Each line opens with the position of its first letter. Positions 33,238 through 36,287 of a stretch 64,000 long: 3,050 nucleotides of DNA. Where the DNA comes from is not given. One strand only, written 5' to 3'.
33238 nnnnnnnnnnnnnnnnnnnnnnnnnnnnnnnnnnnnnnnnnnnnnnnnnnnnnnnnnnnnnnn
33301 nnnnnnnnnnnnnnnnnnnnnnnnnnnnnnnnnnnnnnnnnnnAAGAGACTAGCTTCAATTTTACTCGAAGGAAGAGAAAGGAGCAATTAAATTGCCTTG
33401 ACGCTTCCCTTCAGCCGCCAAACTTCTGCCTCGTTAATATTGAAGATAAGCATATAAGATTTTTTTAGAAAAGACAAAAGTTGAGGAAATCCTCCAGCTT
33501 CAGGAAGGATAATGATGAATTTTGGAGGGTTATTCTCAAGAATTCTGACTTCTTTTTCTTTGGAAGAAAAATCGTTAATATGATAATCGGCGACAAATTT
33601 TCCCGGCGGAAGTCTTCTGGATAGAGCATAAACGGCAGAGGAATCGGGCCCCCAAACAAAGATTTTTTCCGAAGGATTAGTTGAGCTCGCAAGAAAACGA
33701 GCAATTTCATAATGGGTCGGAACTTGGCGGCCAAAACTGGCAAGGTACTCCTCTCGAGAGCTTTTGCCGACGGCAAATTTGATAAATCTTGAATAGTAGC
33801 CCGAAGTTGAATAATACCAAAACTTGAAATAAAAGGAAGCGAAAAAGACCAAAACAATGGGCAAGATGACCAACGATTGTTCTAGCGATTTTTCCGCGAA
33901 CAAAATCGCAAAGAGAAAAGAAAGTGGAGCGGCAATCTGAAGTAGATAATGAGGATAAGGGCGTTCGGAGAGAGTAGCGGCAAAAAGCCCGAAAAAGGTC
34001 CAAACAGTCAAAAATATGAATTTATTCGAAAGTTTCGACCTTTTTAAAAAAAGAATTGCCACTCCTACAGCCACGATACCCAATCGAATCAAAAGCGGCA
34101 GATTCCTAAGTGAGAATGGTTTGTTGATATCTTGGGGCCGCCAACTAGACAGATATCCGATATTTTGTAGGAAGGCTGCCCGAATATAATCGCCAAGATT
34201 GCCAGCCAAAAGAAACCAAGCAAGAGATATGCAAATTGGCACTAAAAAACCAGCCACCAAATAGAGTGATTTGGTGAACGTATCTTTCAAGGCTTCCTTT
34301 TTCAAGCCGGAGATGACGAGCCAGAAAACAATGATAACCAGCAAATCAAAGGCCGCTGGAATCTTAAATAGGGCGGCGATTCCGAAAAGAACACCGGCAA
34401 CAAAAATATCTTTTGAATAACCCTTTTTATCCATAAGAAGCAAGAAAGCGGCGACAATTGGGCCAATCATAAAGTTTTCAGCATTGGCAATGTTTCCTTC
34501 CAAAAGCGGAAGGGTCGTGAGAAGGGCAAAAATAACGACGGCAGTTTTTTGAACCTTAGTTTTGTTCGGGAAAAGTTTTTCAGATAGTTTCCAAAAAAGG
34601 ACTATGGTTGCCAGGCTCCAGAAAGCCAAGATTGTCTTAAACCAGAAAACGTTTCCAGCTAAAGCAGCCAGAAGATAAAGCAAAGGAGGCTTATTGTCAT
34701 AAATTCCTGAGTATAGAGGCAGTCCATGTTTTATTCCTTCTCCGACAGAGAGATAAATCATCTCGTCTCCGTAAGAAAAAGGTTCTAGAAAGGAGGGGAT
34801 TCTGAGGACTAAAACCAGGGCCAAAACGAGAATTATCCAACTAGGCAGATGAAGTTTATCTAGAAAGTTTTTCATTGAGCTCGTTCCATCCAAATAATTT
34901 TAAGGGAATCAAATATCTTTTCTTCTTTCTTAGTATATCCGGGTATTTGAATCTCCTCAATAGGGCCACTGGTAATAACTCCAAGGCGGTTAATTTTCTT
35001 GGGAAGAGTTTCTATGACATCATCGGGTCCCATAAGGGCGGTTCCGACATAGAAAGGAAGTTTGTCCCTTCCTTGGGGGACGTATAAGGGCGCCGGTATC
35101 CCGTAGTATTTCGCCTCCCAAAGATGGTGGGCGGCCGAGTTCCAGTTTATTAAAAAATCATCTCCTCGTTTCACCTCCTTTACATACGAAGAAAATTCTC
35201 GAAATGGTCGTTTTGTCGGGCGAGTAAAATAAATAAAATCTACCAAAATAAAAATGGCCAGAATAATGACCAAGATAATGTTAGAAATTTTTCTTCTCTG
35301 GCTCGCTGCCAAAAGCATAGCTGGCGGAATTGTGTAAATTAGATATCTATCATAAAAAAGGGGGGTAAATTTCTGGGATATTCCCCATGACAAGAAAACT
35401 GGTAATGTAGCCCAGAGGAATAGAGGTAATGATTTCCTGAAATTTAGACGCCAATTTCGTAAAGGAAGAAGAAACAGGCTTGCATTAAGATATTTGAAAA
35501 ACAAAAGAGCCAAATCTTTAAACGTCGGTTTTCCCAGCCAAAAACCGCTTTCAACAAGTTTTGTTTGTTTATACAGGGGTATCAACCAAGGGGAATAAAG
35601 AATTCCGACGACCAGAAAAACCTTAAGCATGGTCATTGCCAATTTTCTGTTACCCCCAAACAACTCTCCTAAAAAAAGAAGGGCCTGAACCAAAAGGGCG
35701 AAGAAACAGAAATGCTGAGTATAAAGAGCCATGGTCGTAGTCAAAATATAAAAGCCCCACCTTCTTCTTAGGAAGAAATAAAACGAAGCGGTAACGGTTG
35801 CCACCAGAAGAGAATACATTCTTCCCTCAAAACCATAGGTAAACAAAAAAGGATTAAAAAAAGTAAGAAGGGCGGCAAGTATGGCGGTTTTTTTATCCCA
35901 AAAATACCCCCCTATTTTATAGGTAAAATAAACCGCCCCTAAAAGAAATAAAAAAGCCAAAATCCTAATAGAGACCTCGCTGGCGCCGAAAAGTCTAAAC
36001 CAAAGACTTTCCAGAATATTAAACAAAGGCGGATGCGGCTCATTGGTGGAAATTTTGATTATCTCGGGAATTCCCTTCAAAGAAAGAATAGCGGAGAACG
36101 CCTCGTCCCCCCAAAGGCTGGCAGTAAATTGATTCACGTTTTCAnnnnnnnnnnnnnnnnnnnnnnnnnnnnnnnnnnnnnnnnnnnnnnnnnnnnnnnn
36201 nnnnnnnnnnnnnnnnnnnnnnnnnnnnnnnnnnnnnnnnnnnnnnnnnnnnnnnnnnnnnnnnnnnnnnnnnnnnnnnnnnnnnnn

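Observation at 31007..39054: Polyprenyl-phosphate-sugar / GT-C glycan-assembly operon translationally abutting metG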

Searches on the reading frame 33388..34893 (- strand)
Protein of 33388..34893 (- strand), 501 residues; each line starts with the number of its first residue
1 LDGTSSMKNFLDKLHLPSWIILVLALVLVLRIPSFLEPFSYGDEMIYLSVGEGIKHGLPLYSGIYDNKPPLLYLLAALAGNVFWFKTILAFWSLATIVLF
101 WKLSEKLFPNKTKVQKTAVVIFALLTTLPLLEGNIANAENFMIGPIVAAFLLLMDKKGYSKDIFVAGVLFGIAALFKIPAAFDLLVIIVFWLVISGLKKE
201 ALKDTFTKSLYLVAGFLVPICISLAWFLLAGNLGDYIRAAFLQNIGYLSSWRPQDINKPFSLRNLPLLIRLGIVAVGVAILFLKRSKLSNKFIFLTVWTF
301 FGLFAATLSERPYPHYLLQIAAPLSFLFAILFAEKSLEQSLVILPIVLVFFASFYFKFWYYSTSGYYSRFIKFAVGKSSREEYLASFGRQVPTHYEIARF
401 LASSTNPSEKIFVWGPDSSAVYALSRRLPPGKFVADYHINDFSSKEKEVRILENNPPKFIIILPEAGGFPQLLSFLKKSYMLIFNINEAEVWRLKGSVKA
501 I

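Call 4: search_protein_families(library=pfam, proteins=[window:33388-34893:-], max_evalue=0.01)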
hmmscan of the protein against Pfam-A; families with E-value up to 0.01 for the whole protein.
window:33388-34893:- (501 aa): 0 families

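Call 5: search_protein_families(library=ncbifam, proteins=[window:33388-34893:-], max_evalue=0.01)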
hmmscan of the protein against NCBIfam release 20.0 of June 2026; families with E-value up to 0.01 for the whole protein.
window:33388-34893:- (501 aa): 0 families

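Call 12: search_solved_structures(query=window:33388-34893:-, max_evalue=10)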
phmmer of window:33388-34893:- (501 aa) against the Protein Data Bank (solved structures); distinct sequences matched with E-value up to 10: 0.

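Call 36: search_solved_structures(query=A2, max_evalue=10)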
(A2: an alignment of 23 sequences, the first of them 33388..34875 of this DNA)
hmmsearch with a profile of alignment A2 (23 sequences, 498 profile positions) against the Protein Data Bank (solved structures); distinct sequences matched with E-value up to 10: 2.
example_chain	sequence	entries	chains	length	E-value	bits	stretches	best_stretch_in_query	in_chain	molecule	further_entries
3fzq_A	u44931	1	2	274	0.23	13.3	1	399-494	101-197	Putative hydrolase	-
9dzw_A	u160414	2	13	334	1.9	10.2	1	265-307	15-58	CalC6_3 with DHR extension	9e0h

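Call 39: find_homologous_proteins(query=A2, max_evalue=0.00001)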
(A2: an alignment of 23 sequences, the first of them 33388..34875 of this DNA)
Query A2 (23 sequences) (495 aa, profile of the alignment): 2369 proteins with E <= 0.00001 among 8000 candidates; the best 120 are listed.
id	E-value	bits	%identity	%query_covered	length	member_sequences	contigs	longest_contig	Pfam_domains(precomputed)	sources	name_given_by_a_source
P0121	2.1e-239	813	59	98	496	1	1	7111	PF13231.13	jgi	jgi:4-amino-4-deoxy-L-arabinose transferase-like glycosyltransferase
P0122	5.5e-239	812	61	98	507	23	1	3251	PF27757.1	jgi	-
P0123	1.0e-238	811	56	98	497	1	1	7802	-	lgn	-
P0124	2.1e-238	810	55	97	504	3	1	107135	PF13231.13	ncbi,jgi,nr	ncbi:MAG TPA: hypothetical protein VKC53_00780 [Patescibacteria group bacterium]|nr:hypothetical pro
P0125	1.4e-237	807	56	99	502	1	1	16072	-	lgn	-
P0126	2.0e-237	807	55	98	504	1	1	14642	PF13231.13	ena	-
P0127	2.0e-237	807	56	100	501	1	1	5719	-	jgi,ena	-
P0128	2.1e-237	807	55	99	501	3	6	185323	PF27757.1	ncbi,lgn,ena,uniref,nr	ncbi:hypothetical protein A2W13_01405 [Candidatus Woesebacteria bacterium RBG_16_36_11]|uniref:Glyco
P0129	8.8e-237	805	53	98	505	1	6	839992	-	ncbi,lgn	-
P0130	3.7e-236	803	55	100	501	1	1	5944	-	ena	-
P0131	5.9e-236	802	55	98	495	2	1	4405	PF13231.13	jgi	jgi:hypothetical protein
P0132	8.3e-236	802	55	98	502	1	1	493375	-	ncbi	-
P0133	1.1e-235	801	54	98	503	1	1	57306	-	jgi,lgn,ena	jgi:hypothetical protein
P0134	1.1e-235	801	55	96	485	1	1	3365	-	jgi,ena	-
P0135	1.3e-235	801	57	99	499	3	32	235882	-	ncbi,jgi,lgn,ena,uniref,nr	ncbi:hypothetical protein A2865_00545 [Candidatus Woesebacteria bacterium RIFCSPHIGHO2_01_FULL_39_17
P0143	1.4e-234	798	51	98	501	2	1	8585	PF27757.1,PF13231.13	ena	-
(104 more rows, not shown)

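Call 49: predict_structure(alignment_id=A6)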
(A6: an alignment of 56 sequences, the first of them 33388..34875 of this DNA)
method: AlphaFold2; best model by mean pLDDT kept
length: 495 residues; sequences in the alignment: 56
mean_pLDDT: 89.3   pTM: 0.88
mean pLDDT of the five models: 89.3, 89.0, 88.0, 86.9, 86.6
residues with pLDDT >= 90: 321; 70-90: 142; 50-70: 29; < 50: 3
segments of 3 or more residues with pLDDT < 50: 493-495
pLDDT, mean of each block of 10 residues (from residue 1): 69 93 89 80 93 91 87 89 92 97 95 94 68 87 91 88 95 91 95 94 97 95 91 79 66 82 92 97 96 94 81 94 94 94 89 78 92 92 91 95 93 92 93 87 94 94 92 93 91 49
secondary structure, 60 per line:
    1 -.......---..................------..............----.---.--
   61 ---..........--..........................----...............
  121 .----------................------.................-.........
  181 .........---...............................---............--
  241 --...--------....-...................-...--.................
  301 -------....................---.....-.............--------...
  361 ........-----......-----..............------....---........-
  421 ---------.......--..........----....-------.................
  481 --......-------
elements in order: H2-8 H12-29 H36-49 H64-73 H76-101 H106-121 H132-147 H154-170 H172-189 H193-223 H227-238 H254-257 H259-277 H284-300 H308-327 H331-335 H337-349 H358-368 H374-379 H385-398 E405-408 H412-419 H430-436 H439-448 E453-456 H464-473 E474-480 E483-488

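Call 51: fold_search(model_id=the predicted structure, library=pdb)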
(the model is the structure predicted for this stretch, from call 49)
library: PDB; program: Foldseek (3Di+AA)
matches with E <= 10: 273; with E <= 0.001: 6
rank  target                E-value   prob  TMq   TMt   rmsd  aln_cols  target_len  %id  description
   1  7oci_F                4.3e-06  1.00  0.46  0.37  12.8       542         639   14  Cryo-EM structure of yeast Ost6p containing oligosaccharyltransferase complex (released 2022-02-16)
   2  5ezm                  5.3e-06  1.00  0.55  0.51  10.6       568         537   14  Crystal Structure of ArnT from Cupriavidus metallidurans in the apo state (released 2016-02-17)
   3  5f15                  9.9e-06  1.00  0.54  0.50  10.3       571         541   13  Crystal Structure of ArnT from Cupriavidus metallidurans bound to Undecaprenyl phosphate (released 2016-02-17)
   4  6ftg_5                5.8e-05  1.00  0.43  0.35  13.9       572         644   12  Subtomogram average of OST-containing ribosome-translocon complexes from canine rough microsomal membranes (released 2018-03-21)
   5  7zlh_A                6.0e-05  1.00  0.48  0.38  11.9       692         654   12  Cryo-EM structure of C-mannosyltransferase CeDPY19, in apo state, bound to CMT2-Fab and anti-Fab nanobody (released 2023-01-11)
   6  6s7t_A                9.6e-05  1.00  0.43  0.32  12.0       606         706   12  Cryo-EM structure of human oligosaccharyltransferase complex OST-B (released 2019-12-18)
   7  9wno_A                2.3e-03  1.00  0.49  0.58  12.2       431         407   17  Cryo-EM structure of Candida glabrata GPI mannosyltransferase I bound to Dol-P-Man (released 2025-12-03)
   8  6gxc_A                4.5e-03  1.00  0.35  0.26  12.9       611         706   13  Bacterial oligosaccharyltransferase PglB in complex with an inhibitory peptide and a reactive lipid-linked oligosaccha (released 2018-11-14)
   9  3rce_A                5.1e-03  1.00  0.38  0.30  12.8       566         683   12  Bacterial oligosaccharyltransferase PglB (released 2011-06-15)
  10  6wby                  6.1e-03  1.00  0.41  0.20  13.4       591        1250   12  Single-Particle Cryo-EM Structure of Arabinofuranosyltransferase AftD from Mycobacteria, Mutant R1389S Class 2 (released 2020-05-13)
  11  5ogl_A                7.5e-03  0.99  0.34  0.26  12.3       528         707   13  Structure of bacterial oligosaccharyltransferase PglB in complex with an acceptor peptide and an lipid-linked oligosac (released 2017-10-25)
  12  9e6i_B                2.9e-02  1.00  0.31  0.22   7.3       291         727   15  Cryo-EM structure of Saccharomyces cerevisiae Pmt4-Ccw5 complex (released 2025-10-15)
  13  9e61_B                3.3e-02  1.00  0.31  0.22   7.3       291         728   15  Cryo-EM structure of Saccharomyces cerevisiae Pmt4 apo form (released 2025-10-15)
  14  9e61_A                3.7e-02  1.00  0.31  0.22   7.3       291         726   15  Cryo-EM structure of Saccharomyces cerevisiae Pmt4 apo form (released 2025-10-15)
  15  6p25_A                5.9e-02  1.00  0.33  0.23   5.3       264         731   15  Structure of S. cerevisiae protein O-mannosyltransferase Pmt1-Pmt2 complex bound to the sugar donor and a peptide acce (released 2019-07-10)
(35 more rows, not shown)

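Call 77: search_protein_families(library=pfam, proteins=[P0122, P0128, P0143, window:33388-34875:-], max_evalue=1)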
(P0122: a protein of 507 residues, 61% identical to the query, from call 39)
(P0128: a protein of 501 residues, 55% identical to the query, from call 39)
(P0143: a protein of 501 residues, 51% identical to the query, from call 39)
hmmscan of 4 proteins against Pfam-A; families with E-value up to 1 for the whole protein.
P0122 (507 aa): 0 families

P0128 (501 aa): 0 families

P0143 (501 aa): 3 families
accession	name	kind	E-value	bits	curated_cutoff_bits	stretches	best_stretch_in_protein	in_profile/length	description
PF13231.12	PMT_2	-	1.4e-05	25.8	26.1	1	74-210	12-145/160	Dolichyl-phosphate-mannose-protein mannosyltransferase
PF03808.19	Glyco_tran_WecG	-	0.13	12.5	27.4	1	402-468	33-104/168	Glycosyl transferase WecG/TagA/CpsF family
PF15188.11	CCDC-167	-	0.38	11.5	27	0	158-176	64-82/84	Coiled-coil domain-containing protein 167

window:33388-34875:- (495 aa): 0 families

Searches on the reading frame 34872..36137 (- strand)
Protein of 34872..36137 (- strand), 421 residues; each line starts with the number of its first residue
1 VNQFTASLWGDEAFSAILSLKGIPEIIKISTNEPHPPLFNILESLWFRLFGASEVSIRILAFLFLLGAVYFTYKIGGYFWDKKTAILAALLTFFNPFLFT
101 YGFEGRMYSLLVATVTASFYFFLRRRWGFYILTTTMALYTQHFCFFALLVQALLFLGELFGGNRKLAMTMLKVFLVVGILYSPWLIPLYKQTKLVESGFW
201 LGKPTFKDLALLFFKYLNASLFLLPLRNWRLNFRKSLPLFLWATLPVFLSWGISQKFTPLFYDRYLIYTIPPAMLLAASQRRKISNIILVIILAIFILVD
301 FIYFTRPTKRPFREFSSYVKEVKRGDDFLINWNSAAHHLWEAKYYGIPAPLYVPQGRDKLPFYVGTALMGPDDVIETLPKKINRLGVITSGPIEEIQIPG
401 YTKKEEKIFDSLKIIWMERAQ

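Call 4: search_protein_families(library=pfam, proteins=[window:34872-36137:-], max_evalue=0.01)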
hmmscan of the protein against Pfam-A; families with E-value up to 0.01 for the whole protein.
window:34872-36137:- (421 aa): 1 family
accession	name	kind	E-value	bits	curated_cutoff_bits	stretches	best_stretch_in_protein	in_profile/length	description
PF13231.12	PMT_2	-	4.2e-09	37.2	26.1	1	35-186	2-159/160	Dolichyl-phosphate-mannose-protein mannosyltransferase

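Call 5: search_protein_families(library=ncbifam, proteins=[window:34872-36137:-], max_evalue=0.01)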
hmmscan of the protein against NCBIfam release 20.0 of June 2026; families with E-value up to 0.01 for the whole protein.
window:34872-36137:- (421 aa): 0 families

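Call 11: search_solved_structures(query=window:34872-36137:-, max_evalue=10)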
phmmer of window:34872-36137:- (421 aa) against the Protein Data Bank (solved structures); distinct sequences matched with E-value up to 10: 0.

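Call 37: search_solved_structures(query=A3, max_evalue=10)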
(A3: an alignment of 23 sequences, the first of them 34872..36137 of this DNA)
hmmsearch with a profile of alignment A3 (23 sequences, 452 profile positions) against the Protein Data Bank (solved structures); distinct sequences matched with E-value up to 10: 0.
